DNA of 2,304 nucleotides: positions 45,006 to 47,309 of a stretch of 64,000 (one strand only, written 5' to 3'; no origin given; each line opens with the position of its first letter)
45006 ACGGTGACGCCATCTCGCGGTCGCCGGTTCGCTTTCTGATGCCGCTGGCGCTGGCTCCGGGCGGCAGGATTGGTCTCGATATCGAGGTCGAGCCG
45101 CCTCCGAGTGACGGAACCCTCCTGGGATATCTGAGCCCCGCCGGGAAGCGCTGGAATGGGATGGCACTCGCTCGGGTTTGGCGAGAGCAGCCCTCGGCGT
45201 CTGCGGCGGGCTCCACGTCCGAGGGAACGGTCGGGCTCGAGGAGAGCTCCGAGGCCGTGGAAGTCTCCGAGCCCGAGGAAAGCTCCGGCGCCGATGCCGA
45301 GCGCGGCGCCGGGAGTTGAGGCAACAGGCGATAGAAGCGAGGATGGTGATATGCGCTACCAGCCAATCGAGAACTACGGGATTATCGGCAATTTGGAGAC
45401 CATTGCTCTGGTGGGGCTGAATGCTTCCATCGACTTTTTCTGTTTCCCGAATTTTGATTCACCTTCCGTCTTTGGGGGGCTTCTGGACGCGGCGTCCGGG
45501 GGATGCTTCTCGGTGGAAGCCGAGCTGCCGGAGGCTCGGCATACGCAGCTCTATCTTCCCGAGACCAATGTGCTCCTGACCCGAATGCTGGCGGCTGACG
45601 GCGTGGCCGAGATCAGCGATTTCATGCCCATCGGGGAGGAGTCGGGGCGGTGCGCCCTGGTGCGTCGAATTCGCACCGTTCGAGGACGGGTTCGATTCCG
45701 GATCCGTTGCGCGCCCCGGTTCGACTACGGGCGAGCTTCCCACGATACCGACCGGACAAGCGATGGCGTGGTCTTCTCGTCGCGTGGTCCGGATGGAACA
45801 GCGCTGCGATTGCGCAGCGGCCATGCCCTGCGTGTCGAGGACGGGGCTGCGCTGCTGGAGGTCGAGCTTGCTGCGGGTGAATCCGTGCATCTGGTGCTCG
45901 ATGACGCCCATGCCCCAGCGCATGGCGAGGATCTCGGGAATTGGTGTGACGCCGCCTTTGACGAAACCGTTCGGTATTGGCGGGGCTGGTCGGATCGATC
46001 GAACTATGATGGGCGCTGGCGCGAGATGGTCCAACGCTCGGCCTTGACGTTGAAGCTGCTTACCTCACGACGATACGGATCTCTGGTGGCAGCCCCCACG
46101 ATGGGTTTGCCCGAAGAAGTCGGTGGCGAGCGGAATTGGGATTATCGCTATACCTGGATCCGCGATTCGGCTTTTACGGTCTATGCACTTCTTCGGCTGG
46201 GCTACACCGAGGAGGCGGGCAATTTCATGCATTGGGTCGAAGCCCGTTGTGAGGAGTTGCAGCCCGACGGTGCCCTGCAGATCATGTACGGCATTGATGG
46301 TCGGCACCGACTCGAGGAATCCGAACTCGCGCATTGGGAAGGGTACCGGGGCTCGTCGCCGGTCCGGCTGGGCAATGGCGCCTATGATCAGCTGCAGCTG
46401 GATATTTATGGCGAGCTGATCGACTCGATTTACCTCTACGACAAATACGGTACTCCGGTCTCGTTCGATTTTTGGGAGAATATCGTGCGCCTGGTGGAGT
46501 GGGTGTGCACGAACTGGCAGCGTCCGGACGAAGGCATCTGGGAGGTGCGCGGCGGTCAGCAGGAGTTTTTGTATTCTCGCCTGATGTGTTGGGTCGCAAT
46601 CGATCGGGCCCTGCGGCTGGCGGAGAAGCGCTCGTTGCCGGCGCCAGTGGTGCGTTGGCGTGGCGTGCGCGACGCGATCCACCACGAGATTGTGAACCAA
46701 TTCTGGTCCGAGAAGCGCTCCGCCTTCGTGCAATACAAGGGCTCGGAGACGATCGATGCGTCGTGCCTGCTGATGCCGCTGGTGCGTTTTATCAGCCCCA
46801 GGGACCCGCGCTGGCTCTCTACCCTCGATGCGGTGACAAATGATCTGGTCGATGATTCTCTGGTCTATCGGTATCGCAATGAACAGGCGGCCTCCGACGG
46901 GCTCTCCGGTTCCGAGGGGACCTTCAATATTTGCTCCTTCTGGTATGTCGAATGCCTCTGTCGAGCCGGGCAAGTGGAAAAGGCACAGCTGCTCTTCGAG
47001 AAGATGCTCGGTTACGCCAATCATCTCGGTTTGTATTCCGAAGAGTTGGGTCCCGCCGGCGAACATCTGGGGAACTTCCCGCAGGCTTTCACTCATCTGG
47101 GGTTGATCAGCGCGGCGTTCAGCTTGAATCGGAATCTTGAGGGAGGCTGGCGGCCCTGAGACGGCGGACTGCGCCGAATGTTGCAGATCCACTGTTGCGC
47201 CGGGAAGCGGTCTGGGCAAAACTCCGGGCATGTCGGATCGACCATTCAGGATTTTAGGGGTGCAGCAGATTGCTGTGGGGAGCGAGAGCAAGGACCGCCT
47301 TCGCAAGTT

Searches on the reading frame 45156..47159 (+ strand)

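Call 56: search_protein_families(library=pfam, proteins=[window:45156-47159:+], max_evalue=0.00001)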
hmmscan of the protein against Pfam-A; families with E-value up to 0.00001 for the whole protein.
window:45156-47159:+ (667 aa): 2 families
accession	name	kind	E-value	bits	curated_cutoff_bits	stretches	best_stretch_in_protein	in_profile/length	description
PF00723.27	Glyco_hydro_15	-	5.7e-75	253.3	22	1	288-654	3-426/427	Glycosyl hydrolases family 15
PF19291.4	TREH_N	-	1e-19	71.1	23.1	1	69-206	13-143/211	Trehalase-like, N-terminal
